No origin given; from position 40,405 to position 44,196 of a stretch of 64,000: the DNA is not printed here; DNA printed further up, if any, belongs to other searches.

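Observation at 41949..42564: Histidine-phosphatase (PGAM-like) domain embedded inside isoleucyl-tRNA synthetase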

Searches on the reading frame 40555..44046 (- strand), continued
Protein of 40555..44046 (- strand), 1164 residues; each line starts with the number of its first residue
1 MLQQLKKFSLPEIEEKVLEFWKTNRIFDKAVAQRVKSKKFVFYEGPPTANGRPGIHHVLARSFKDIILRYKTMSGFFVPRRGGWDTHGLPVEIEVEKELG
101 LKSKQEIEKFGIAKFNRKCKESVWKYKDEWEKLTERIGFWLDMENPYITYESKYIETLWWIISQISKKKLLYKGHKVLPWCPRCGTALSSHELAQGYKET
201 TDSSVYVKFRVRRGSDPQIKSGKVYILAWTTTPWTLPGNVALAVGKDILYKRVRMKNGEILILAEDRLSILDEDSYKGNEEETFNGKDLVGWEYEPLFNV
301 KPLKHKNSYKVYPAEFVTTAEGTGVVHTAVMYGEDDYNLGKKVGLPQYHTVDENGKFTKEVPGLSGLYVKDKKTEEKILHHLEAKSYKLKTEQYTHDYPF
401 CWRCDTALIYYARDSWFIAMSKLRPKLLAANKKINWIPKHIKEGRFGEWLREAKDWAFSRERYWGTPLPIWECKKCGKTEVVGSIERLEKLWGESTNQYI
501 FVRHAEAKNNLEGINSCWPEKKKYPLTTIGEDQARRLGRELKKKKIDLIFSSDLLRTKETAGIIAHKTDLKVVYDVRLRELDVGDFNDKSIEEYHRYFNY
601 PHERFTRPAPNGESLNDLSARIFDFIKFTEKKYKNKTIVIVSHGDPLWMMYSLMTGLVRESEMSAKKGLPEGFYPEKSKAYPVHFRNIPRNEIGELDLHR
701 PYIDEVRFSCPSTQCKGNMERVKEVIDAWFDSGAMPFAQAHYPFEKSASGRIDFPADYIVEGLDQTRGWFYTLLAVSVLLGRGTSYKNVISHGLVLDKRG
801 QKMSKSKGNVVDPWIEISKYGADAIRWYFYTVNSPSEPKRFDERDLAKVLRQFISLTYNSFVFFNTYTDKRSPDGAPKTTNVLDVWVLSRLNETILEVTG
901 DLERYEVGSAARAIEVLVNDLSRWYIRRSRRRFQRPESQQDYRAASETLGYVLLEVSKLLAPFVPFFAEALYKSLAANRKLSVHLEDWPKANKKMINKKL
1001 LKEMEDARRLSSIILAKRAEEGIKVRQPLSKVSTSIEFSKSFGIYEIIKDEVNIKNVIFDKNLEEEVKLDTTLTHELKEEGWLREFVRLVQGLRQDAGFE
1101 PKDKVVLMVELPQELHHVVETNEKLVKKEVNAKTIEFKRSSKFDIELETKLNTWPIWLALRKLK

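Call 26: find_homologous_proteins(query=window:40555-44046:-, max_evalue=1e-50)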
Query window:40555-44046:- (1164 aa): 8000 proteins with E <= 1e-50 among 8000 candidates; the best 120 are listed.
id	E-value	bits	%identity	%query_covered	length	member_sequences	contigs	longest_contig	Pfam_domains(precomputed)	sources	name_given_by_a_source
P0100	0.0e+0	2701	100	100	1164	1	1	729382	PF09334.18,PF08264.20,PF00133.29,PF19302.5,PF00300.28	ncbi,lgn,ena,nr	ncbi:MAG: class I tRNA ligase family protein [Patescibacteria group bacterium]|nr:class I tRNA ligas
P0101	0.0e+0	1847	69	100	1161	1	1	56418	PF09334.18,PF08264.20,PF01921.25,PF00133.29,PF19302.5,PF00300.28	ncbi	ncbi:MAG: class I tRNA ligase family protein [Candidatus Jorgensenbacteria bacterium]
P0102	0.0e+0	1745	66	100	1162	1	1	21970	PF09334.18,PF08264.20,PF01921.25,PF00133.29,PF19302.5,PF00300.28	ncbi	-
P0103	0.0e+0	1647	61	100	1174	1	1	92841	PF09334.18,PF08264.20,PF01921.25,PF00133.29,PF19302.5,PF00300.28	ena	-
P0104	0.0e+0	1643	62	100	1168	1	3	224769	PF09334.18,PF08264.20,PF00133.29,PF19302.5,PF00300.28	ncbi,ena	ncbi:MAG: class I tRNA ligase family protein [Patescibacteria group bacterium]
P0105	0.0e+0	1639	62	100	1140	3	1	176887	PF09334.18,PF08264.20,PF13603.13,PF00133.29,PF19302.5,PF00300.28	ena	-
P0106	0.0e+0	1635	60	100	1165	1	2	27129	PF09334.18,PF08264.20,PF01921.25,PF00133.29,PF19302.5,PF00300.28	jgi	jgi:isoleucyl-tRNA synthetase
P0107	0.0e+0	1629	62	100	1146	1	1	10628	PF09334.18,PF08264.20,PF00133.29,PF19302.5,PF00300.28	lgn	-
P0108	0.0e+0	1625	60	100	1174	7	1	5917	PF09334.18,PF08264.20,PF01921.25,PF00133.29,PF19302.5,PF00300.28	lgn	-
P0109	0.0e+0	1607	60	100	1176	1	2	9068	PF09334.18,PF08264.20,PF01921.25,PF00133.29,PF19302.5,PF00300.28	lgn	-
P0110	0.0e+0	1601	61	100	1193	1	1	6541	PF09334.18,PF08264.20,PF01921.25,PF00133.29,PF19302.5,PF00300.28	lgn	-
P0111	0.0e+0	1599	60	100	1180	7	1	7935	PF09334.18,PF08264.20,PF01921.25,PF00133.29,PF19302.5,PF00300.28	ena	-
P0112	0.0e+0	1591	61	100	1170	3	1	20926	PF09334.18,PF08264.20,PF00133.29,PF19302.5,PF00300.28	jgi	-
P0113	0.0e+0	1589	60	100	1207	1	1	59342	PF09334.18,PF08264.20,PF00133.29,PF19302.5,PF00300.28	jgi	jgi:isoleucyl-tRNA synthetase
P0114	0.0e+0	1587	60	100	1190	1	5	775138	PF09334.18,PF08264.20,PF01921.25,PF00133.29,PF19302.5,PF00300.28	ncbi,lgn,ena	-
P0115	0.0e+0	1581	60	100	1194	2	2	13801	PF09334.18,PF08264.20,PF00133.29,PF19302.5,PF00300.28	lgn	-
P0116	0.0e+0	1580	59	100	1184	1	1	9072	PF09334.18,PF08264.20,PF00133.29,PF19302.5,PF00300.28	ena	-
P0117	0.0e+0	1571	60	100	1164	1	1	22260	PF09334.18,PF08264.20,PF00133.29,PF19302.5,PF00300.28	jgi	-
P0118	0.0e+0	1569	59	100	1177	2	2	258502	PF09334.18,PF08264.20,PF01921.25,PF00133.29,PF19302.5,PF00300.28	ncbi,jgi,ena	ncbi:MAG: class I tRNA ligase family protein [Candidatus Paceibacterota bacterium]|jgi:isoleucyl-tRN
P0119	0.0e+0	1567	59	100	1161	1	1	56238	PF09334.18,PF08264.20,PF01921.25,PF00133.29,PF19302.5,PF00300.28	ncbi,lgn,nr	ncbi:class I tRNA ligase family protein [Patescibacteria group bacterium]|nr:class I tRNA ligase fam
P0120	0.0e+0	1567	58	100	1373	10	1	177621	PF09334.18,PF08264.20,PF01921.25,PF00133.29,PF19302.5,PF00300.28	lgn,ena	-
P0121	0.0e+0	1566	59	100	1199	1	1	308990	PF09334.18,PF08264.20,PF01921.25,PF00133.29,PF19302.5,PF00300.28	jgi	jgi:isoleucyl-tRNA synthetase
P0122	0.0e+0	1564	58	100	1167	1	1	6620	PF09334.18,PF08264.20,PF00133.29,PF19302.5,PF00300.28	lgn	-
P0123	0.0e+0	1564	60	100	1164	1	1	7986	PF09334.18,PF08264.20,PF01921.25,PF00133.29,PF19302.5,PF00300.28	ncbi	-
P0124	0.0e+0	1558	58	100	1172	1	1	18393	PF09334.18,PF08264.20,PF01921.25,PF00133.29,PF19302.5,PF00300.28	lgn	-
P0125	0.0e+0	1557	58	100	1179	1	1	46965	PF09334.18,PF08264.20,PF00133.29,PF19302.5,PF00300.28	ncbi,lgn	-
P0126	0.0e+0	1555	59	100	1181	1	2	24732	PF09334.18,PF08264.20,PF00133.29,PF19302.5,PF00300.28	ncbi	-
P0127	0.0e+0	1553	58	100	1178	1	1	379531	PF09334.18,PF08264.20,PF01921.25,PF00133.29,PF19302.5,PF00300.28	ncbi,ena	-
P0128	0.0e+0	1553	59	100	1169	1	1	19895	PF09334.18,PF08264.20,PF01921.25,PF00133.29,PF19302.5,PF00300.28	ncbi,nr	ncbi:class I tRNA ligase family protein [Candidatus Jorgensenbacteria bacterium]|nr:class I tRNA lig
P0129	0.0e+0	1551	59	99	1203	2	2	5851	PF09334.18,PF08264.20,PF00133.29,PF19302.5,PF00300.28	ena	-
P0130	0.0e+0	1548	58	100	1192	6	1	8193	PF09334.18,PF08264.20,PF01921.25,PF00133.29,PF19302.5,PF00300.28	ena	-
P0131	0.0e+0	1547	59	100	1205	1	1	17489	PF09334.18,PF08264.20,PF00133.29,PF19302.5,PF00300.28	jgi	jgi:isoleucyl-tRNA synthetase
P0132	0.0e+0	1546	59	100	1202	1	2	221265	PF09334.18,PF08264.20,PF00133.29,PF19302.5,PF00300.28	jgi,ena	-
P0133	0.0e+0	1546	58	100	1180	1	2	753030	PF09334.18,PF08264.20,PF00133.29,PF19302.5,PF00300.28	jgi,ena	jgi:isoleucyl-tRNA synthetase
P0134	0.0e+0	1545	58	100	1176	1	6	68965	PF09334.18,PF08264.20,PF00133.29,PF19302.5,PF00300.28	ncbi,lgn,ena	-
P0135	0.0e+0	1544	59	100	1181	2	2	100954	PF09334.18,PF08264.20,PF01921.25,PF00133.29,PF19302.5,PF00300.28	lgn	-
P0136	0.0e+0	1544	57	100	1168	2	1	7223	PF09334.18,PF08264.20,PF00133.29,PF19302.5,PF00300.28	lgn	-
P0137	0.0e+0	1543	57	100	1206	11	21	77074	PF09334.18,PF08264.20,PF00133.29,PF19302.5,PF00300.28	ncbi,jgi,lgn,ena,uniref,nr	ncbi:isoleucine--tRNA ligase [Candidatus Jorgensenbacteria bacterium CG_4_10_14_0_8_um_filter_39_13]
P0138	0.0e+0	1543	58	100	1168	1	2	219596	PF09334.18,PF08264.20,PF01921.25,PF00133.29,PF19302.5,PF00300.28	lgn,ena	-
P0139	0.0e+0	1542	59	100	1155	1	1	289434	PF09334.18,PF08264.20,PF00133.29,PF19302.5,PF00300.28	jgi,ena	-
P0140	0.0e+0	1542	58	100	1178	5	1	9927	PF09334.18,PF08264.20,PF01921.25,PF00133.29,PF19302.5,PF00300.28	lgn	-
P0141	0.0e+0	1541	58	100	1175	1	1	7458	PF09334.18,PF08264.20,PF01921.25,PF00133.29,PF19302.5,PF00300.28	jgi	jgi:isoleucyl-tRNA synthetase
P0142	0.0e+0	1540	58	100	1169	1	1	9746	PF09334.18,PF08264.20,PF00133.29,PF19302.5,PF00300.28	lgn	-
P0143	0.0e+0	1538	58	100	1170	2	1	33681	PF09334.18,PF08264.20,PF00133.29,PF19302.5,PF00300.28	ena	-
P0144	0.0e+0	1537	58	100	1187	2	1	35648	PF09334.18,PF08264.20,PF00133.29,PF19302.5,PF00300.28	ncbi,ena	ncbi:MAG: class I tRNA ligase family protein [Patescibacteria group bacterium]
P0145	0.0e+0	1535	57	100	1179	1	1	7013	PF09334.18,PF08264.20,PF01921.25,PF00133.29,PF19302.5,PF00300.28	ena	-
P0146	0.0e+0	1532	58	100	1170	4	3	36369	PF09334.18,PF08264.20,PF01921.25,PF00133.29,PF19302.5,PF00300.28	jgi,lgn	-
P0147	0.0e+0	1532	58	100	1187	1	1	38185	PF09334.18,PF08264.20,PF00133.29,PF19302.5,PF00300.28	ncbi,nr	ncbi:MAG: class I tRNA ligase family protein [Patescibacteria group bacterium]|nr:class I tRNA ligas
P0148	0.0e+0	1531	58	100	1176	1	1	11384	PF09334.18,PF08264.20,PF00133.29,PF19302.5,PF00300.28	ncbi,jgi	jgi:isoleucyl-tRNA synthetase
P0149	0.0e+0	1531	57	100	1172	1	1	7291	PF09334.18,PF08264.20,PF00133.29,PF19302.5,PF00300.28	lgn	-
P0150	0.0e+0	1531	57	100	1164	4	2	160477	PF09334.18,PF08264.20,PF00133.29,PF19302.5,PF00300.28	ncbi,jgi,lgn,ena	ncbi:MAG: class I tRNA ligase family protein [Minisyncoccia bacterium]|jgi:isoleucyl-tRNA synthetase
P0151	0.0e+0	1530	56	100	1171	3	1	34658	PF09334.18,PF08264.20,PF00133.29,PF19302.5,PF00300.28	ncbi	-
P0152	0.0e+0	1527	57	100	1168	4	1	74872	PF09334.18,PF08264.20,PF00133.29,PF19302.5,PF00300.28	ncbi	ncbi:MAG: class I tRNA ligase family protein [Patescibacteria group bacterium]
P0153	0.0e+0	1527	57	100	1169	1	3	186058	PF09334.18,PF08264.20,PF01921.25,PF00133.29,PF19302.5,PF00300.28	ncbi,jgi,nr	ncbi:isoleucine--tRNA ligase [Candidatus Parcubacteria bacterium]|jgi:isoleucyl-tRNA synthetase|nr:M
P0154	0.0e+0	1526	57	100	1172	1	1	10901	PF09334.18,PF08264.20,PF01921.25,PF00133.29,PF19302.5,PF00300.28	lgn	-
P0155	0.0e+0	1524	57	99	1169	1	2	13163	PF09334.18,PF08264.20,PF01921.25,PF00133.29,PF19302.5,PF00300.28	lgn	-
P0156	0.0e+0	1523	58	100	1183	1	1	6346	PF09334.18,PF08264.20,PF00133.29,PF19302.5,PF00300.28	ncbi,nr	ncbi:MAG: class I tRNA ligase family protein [Patescibacteria group bacterium]|nr:class I tRNA ligas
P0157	0.0e+0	1523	57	100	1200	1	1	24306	PF09334.18,PF08264.20,PF01921.25,PF00133.29,PF19302.5,PF00300.28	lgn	-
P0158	0.0e+0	1521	58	100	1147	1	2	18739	PF09334.18,PF08264.20,PF00133.29,PF19302.5,PF00300.28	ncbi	-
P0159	0.0e+0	1518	57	100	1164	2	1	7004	PF09334.18,PF08264.20,PF01921.25,PF00133.29,PF19302.5,PF00300.28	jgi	-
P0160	0.0e+0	1517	57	100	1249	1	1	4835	PF09334.18,PF08264.20,PF00133.29,PF19302.5,PF00300.28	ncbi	-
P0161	0.0e+0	1516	56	100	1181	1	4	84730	PF09334.18,PF08264.20,PF01921.25,PF00133.29,PF19302.5,PF00300.28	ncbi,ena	-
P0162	0.0e+0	1516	58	99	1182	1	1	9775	PF09334.18,PF08264.20,PF00133.29,PF19302.5,PF00300.28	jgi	-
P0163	0.0e+0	1514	58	100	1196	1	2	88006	PF09334.18,PF08264.20,PF01921.25,PF00133.29,PF19302.5,PF00300.28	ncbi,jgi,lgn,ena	-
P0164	0.0e+0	1513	57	100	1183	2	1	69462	PF09334.18,PF08264.20,PF00133.29,PF19302.5,PF00300.28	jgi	jgi:isoleucyl-tRNA synthetase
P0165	0.0e+0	1512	58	100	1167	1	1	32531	PF09334.18,PF08264.20,PF00133.29,PF19302.5,PF00300.28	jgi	jgi:isoleucyl-tRNA synthetase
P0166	0.0e+0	1511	57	100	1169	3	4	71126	PF09334.18,PF08264.20,PF00133.29,PF19302.5,PF00300.28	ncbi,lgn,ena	ncbi:MAG: class I tRNA ligase family protein [Patescibacteria group bacterium]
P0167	0.0e+0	1510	57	100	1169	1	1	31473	PF09334.18,PF08264.20,PF01921.25,PF00133.29,PF19302.5,PF00300.28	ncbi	-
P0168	0.0e+0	1509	57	100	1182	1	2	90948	PF09334.18,PF08264.20,PF01921.25,PF00133.29,PF19302.5,PF00300.28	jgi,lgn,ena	-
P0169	0.0e+0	1509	57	99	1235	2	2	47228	PF09334.18,PF08264.20,PF01921.25,PF00133.29,PF19302.5,PF00300.28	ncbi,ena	-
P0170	0.0e+0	1509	56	100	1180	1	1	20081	PF09334.18,PF08264.20,PF01921.25,PF00133.29,PF19302.5,PF00300.28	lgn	-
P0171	0.0e+0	1509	56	100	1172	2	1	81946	PF09334.18,PF08264.20,PF01921.25,PF00133.29,PF19302.5,PF00300.28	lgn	-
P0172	0.0e+0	1508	58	100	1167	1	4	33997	PF09334.18,PF08264.20,PF00133.29,PF19302.5,PF00300.28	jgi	jgi:isoleucyl-tRNA synthetase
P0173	0.0e+0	1508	58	100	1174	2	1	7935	PF09334.18,PF08264.20,PF00133.29,PF19302.5,PF00300.28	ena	-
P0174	0.0e+0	1507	57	100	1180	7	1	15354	PF09334.18,PF08264.20,PF01921.25,PF00133.29,PF19302.5,PF00300.28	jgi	-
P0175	0.0e+0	1504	57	100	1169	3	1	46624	PF09334.18,PF08264.20,PF01921.25,PF00133.29,PF19302.5,PF00300.28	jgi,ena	jgi:isoleucyl-tRNA synthetase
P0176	0.0e+0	1503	58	100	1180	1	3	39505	PF09334.18,PF08264.20,PF01921.25,PF00133.29,PF19302.5,PF00300.28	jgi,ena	-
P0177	0.0e+0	1502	57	100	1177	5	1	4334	PF09334.18,PF08264.20,PF00133.29,PF19302.5,PF00300.28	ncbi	-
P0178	0.0e+0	1502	56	100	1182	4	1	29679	PF09334.18,PF08264.20,PF01921.25,PF00133.29,PF19302.5,PF00300.28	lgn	-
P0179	0.0e+0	1500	55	100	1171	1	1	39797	PF09334.18,PF08264.20,PF01921.25,PF00133.29,PF19302.5,PF00300.28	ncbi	ncbi:MAG: class I tRNA ligase family protein [Minisyncoccia bacterium]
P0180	0.0e+0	1500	57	100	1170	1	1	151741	PF09334.18,PF08264.20,PF00133.29,PF19302.5,PF00300.28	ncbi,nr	ncbi:MAG: class I tRNA ligase family protein [Candidatus Jorgensenbacteria bacterium]|nr:class I tRN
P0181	0.0e+0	1496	57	100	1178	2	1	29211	PF09334.18,PF08264.20,PF01921.25,PF00133.29,PF19302.5,PF00300.28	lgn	-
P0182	0.0e+0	1496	57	100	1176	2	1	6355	PF09334.18,PF08264.20,PF00133.29,PF19302.5,PF00300.28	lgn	-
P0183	0.0e+0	1496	57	100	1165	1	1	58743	PF09334.18,PF08264.20,PF01921.25,PF00133.29,PF19302.5,PF00300.28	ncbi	-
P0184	0.0e+0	1496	56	100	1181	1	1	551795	PF09334.18,PF08264.20,PF00133.29,PF19302.5,PF00300.28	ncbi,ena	-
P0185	0.0e+0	1491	57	100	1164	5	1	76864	PF09334.18,PF08264.20,PF00133.29,PF19302.5,PF00300.28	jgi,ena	-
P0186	0.0e+0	1490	57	99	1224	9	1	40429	PF09334.18,PF08264.20,PF00133.29,PF19302.5,PF00300.28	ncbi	-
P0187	0.0e+0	1489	57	100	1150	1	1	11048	PF09334.18,PF08264.20,PF00133.29,PF19302.5,PF00300.28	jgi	jgi:isoleucyl-tRNA synthetase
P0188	0.0e+0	1487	55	100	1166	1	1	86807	PF09334.18,PF08264.20,PF00133.29,PF19302.5,PF00300.28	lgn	-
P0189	0.0e+0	1486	56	100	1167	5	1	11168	PF09334.18,PF08264.20,PF01921.25,PF00133.29,PF19302.5,PF00300.28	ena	-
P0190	0.0e+0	1486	58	100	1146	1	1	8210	PF09334.18,PF08264.20,PF00133.29,PF19302.5,PF00300.28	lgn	-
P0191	0.0e+0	1486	57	100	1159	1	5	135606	PF09334.18,PF08264.20,PF01921.25,PF00133.29,PF19302.5,PF00300.28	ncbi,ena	-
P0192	0.0e+0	1486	57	100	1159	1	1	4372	PF09334.18,PF08264.20,PF01921.25,PF00133.29,PF19302.5,PF00300.28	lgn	-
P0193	0.0e+0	1486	56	100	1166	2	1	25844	PF09334.18,PF08264.20,PF00133.29,PF19302.5,PF00300.28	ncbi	-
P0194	0.0e+0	1485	57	100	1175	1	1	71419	PF09334.18,PF08264.20,PF00133.29,PF19302.5,PF00300.28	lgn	-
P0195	0.0e+0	1484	57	100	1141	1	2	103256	PF09334.18,PF08264.20,PF00133.29,PF19302.5,PF00300.28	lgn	-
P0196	0.0e+0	1483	57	100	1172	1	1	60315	PF09334.18,PF08264.20,PF01921.25,PF00133.29,PF19302.5,PF00300.28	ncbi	-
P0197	0.0e+0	1481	57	100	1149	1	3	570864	PF09334.18,PF08264.20,PF00133.29,PF19302.5,PF00300.28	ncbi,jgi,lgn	-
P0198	0.0e+0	1481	56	100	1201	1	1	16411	PF09334.18,PF08264.20,PF01921.25,PF00133.29,PF19302.5,PF00300.28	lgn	-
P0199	0.0e+0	1481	57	100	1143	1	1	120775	PF09334.18,PF08264.20,PF00133.29,PF19302.5,PF00300.28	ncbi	ncbi:MAG: class I tRNA ligase family protein [Candidatus Brennerbacteria bacterium]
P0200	0.0e+0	1480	56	100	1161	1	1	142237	PF09334.18,PF08264.20,PF01921.25,PF00133.29,PF19302.5,PF00300.28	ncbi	-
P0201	0.0e+0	1476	58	99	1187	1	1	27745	PF09334.18,PF08264.20,PF00133.29,PF19302.5,PF00300.28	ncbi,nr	ncbi:MAG: class I tRNA ligase family protein [Candidatus Liptonbacteria bacterium]|nr:class I tRNA l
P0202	0.0e+0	1476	56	99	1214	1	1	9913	PF09334.18,PF08264.20,PF00133.29,PF19302.5,PF00300.28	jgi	-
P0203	0.0e+0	1475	56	100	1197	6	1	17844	PF09334.18,PF08264.20,PF01921.25,PF00133.29,PF19302.5,PF00300.28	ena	-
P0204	0.0e+0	1475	56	100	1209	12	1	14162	PF09334.18,PF08264.20,PF00133.29,PF19302.5,PF00300.28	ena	-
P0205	0.0e+0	1472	57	100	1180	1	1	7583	PF09334.18,PF08264.20,PF00133.29,PF19302.5,PF00300.28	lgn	-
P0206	0.0e+0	1472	58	99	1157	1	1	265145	PF09334.18,PF08264.20,PF00133.29,PF19302.5,PF00300.28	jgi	jgi:isoleucyl-tRNA synthetase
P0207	0.0e+0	1471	57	100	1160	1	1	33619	PF09334.18,PF08264.20,PF01921.25,PF00133.29,PF19302.5,PF00300.28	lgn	-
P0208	0.0e+0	1469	55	100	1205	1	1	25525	PF09334.18,PF08264.20,PF00133.29,PF19302.5,PF00300.28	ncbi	ncbi:MAG: class I tRNA ligase family protein [Candidatus Jorgensenbacteria bacterium]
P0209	0.0e+0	1466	56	100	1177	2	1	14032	PF09334.18,PF08264.20,PF00133.29,PF19302.5,PF00300.28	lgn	-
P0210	0.0e+0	1466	59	94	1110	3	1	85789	PF09334.18,PF08264.20,PF01921.25,PF00133.29,PF19302.5,PF00300.28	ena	-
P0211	0.0e+0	1463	56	100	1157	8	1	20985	PF09334.18,PF08264.20,PF01921.25,PF00133.29,PF19302.5,PF00300.28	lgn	-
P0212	0.0e+0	1462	57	100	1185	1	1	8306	PF09334.18,PF08264.20,PF00133.29,PF19302.5,PF00300.28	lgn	-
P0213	0.0e+0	1462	54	100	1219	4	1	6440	PF09334.18,PF08264.20,PF01921.25,PF00133.29,PF19302.5,PF00300.28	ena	-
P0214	0.0e+0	1461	58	98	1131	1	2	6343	PF09334.18,PF08264.20,PF13603.13,PF00133.29,PF19302.5,PF00300.28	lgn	-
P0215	0.0e+0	1460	56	99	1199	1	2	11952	PF09334.18,PF01406.26,PF08264.20,PF01921.25,PF00133.29,PF19302.5,PF00300.28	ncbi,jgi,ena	-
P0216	0.0e+0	1458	56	100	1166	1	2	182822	PF09334.18,PF08264.20,PF00133.29,PF19302.5,PF00300.28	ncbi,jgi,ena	ncbi:MAG: class I tRNA ligase family protein [Candidatus Paceibacterota bacterium]|jgi:isoleucyl-tRN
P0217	0.0e+0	1457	56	100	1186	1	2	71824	PF09334.18,PF08264.20,PF00133.29,PF19302.5,PF00300.28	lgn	-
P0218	0.0e+0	1457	54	100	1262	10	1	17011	PF09334.18,PF08264.20,PF00133.29,PF19302.5,PF00300.28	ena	-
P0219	0.0e+0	1456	55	99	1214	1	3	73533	PF09334.18,PF08264.20,PF00133.29,PF19302.5,PF00300.28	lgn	-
